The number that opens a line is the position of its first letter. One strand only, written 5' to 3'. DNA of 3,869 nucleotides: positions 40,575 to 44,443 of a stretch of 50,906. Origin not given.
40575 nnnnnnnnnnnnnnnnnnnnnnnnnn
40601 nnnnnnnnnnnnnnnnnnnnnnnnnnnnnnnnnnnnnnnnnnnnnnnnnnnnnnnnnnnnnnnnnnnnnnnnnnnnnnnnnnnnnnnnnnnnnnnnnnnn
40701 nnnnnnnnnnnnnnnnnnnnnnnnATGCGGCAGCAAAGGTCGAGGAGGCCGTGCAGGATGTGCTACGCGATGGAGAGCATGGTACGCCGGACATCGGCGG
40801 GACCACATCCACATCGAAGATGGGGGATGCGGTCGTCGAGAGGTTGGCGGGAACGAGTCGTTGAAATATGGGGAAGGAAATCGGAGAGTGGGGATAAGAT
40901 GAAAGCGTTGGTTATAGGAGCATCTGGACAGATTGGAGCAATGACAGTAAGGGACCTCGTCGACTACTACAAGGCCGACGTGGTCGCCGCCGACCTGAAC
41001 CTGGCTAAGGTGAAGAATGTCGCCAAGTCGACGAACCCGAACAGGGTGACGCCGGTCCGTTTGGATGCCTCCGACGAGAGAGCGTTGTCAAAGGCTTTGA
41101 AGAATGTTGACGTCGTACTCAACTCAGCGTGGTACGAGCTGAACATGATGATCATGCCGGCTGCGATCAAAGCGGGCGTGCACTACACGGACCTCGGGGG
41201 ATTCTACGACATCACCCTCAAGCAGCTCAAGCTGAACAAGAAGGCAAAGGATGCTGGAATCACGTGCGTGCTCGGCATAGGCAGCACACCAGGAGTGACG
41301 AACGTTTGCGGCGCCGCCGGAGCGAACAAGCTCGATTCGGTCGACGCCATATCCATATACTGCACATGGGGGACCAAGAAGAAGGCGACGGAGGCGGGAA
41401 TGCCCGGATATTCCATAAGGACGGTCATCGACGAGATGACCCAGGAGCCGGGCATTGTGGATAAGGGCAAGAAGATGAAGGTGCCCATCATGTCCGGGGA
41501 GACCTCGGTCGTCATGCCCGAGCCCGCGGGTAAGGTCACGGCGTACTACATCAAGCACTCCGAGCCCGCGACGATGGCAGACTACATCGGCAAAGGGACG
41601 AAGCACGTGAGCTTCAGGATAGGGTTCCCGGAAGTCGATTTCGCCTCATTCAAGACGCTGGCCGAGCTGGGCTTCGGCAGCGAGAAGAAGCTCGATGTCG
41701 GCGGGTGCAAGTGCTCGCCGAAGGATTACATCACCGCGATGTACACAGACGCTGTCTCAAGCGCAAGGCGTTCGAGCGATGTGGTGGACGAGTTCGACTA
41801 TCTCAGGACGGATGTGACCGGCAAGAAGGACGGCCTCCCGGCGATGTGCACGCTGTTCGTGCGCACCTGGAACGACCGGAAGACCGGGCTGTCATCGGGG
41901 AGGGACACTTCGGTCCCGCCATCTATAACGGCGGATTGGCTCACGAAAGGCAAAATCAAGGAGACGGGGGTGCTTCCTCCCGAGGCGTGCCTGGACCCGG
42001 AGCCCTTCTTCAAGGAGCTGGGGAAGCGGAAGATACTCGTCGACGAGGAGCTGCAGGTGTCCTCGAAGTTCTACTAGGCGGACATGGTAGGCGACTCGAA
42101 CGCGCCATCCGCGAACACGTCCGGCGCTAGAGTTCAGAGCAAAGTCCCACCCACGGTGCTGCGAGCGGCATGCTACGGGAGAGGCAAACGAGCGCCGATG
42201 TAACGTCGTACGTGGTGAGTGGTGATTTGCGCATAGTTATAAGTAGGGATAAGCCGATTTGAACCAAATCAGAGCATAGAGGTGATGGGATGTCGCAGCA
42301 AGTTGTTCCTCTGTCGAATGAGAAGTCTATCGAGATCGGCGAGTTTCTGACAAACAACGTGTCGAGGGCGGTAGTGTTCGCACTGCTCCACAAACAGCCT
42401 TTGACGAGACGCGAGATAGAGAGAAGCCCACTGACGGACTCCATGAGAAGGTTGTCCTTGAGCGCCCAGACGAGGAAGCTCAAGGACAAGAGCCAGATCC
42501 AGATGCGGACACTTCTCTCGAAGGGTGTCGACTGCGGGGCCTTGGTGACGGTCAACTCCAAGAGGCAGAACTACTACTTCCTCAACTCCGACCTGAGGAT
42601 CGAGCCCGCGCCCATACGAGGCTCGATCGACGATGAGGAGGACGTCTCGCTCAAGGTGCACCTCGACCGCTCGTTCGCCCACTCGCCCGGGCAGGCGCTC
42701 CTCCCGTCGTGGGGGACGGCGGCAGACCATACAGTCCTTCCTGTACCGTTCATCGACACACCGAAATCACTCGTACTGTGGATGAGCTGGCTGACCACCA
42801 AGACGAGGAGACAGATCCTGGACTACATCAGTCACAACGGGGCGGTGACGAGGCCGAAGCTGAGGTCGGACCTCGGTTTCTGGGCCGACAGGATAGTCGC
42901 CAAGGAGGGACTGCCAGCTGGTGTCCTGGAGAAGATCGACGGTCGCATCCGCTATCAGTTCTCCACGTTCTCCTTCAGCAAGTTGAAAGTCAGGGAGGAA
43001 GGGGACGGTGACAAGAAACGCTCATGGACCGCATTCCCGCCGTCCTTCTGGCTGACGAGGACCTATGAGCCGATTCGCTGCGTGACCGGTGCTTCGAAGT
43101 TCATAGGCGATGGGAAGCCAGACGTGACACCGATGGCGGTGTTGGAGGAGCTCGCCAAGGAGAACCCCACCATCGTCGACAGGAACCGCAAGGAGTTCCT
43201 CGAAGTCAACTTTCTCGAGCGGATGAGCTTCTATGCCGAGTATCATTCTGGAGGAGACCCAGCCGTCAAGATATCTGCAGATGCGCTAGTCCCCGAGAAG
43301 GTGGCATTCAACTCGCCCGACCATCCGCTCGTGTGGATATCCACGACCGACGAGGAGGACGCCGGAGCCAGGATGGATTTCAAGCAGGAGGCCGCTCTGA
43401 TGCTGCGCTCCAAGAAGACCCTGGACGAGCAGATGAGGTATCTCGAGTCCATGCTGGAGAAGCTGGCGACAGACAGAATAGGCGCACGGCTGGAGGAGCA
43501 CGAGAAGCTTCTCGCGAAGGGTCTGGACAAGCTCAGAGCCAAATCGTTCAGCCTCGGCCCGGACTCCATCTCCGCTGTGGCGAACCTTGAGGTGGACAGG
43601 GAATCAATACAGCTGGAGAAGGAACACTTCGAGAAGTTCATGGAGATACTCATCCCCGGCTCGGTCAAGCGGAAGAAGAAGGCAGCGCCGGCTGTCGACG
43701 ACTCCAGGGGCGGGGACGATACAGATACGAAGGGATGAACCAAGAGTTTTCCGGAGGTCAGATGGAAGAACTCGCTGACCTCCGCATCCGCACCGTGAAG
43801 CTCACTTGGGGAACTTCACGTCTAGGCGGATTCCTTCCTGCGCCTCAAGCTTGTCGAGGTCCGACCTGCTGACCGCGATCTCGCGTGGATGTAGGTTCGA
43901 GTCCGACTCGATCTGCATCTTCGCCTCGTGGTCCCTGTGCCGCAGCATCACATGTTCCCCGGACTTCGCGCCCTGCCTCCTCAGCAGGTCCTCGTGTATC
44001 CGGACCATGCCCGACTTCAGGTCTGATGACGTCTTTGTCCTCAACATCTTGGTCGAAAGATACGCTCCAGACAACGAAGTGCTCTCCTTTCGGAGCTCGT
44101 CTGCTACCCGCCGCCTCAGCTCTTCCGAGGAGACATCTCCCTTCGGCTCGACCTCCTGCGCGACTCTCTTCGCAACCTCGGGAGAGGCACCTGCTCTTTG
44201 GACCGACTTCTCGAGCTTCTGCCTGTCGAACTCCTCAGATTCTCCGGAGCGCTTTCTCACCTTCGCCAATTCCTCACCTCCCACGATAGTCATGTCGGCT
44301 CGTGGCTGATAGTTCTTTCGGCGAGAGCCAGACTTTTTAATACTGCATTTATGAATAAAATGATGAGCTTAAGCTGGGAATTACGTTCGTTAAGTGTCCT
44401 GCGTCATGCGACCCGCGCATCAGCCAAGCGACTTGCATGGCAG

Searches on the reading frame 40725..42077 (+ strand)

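Call 12: search_protein_families(library=pfam, proteins=[window:40725-42077:+])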
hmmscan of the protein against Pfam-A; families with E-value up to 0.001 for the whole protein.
window:40725-42077:+ (450 aa): 8 families
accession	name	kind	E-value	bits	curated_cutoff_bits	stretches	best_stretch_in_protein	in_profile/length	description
PF03435.24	Sacchrp_dh_NADP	-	2.1e-23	83.5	25.1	1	62-182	2-129/129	Saccharopine dehydrogenase NADP binding domain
PF16653.10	Sacchrp_dh_C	-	1.9e-15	58.1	31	1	186-436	1-264/265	Saccharopine dehydrogenase C-terminal domain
PF05368.20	NmrA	-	4.9e-07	30.1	27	1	59-152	3-99/298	NmrA-like family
PF13460.12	NAD_binding_10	-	6.8e-07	29.8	27.2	1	65-135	1-68/184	NAD(P)H-binding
PF00106.31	adh_short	-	5.2e-05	23.3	26.6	1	61-149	3-88/195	short chain dehydrogenase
PF01073.25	3Beta_HSD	-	5.4e-05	22.8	22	1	62-135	1-74/280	3-beta hydroxysteroid dehydrogenase/isomerase family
PF01370.27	Epimerase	-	0.00033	20.6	20.9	1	61-135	1-72/240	NAD dependent epimerase/dehydratase family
PF01488.26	Shikimate_DH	-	0.0007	20.1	24.3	0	54-135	8-83/138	Shikimate / quinate 5-dehydrogenase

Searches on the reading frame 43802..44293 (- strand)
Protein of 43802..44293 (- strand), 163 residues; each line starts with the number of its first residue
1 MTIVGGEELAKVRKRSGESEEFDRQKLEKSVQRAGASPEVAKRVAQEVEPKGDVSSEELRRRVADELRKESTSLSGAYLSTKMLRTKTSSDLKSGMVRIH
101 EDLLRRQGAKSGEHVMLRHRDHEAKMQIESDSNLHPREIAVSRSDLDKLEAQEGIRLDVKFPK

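Call 41: search_protein_families(library=pfam, proteins=[window:43802-44293:-])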
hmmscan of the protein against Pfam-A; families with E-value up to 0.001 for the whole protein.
window:43802-44293:- (163 aa): 1 family
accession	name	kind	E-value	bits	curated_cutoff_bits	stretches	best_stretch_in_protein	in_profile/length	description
PF03477.21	ATP-cone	-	5.4e-11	43.3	25.8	1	11-85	2-86/88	ATP cone domain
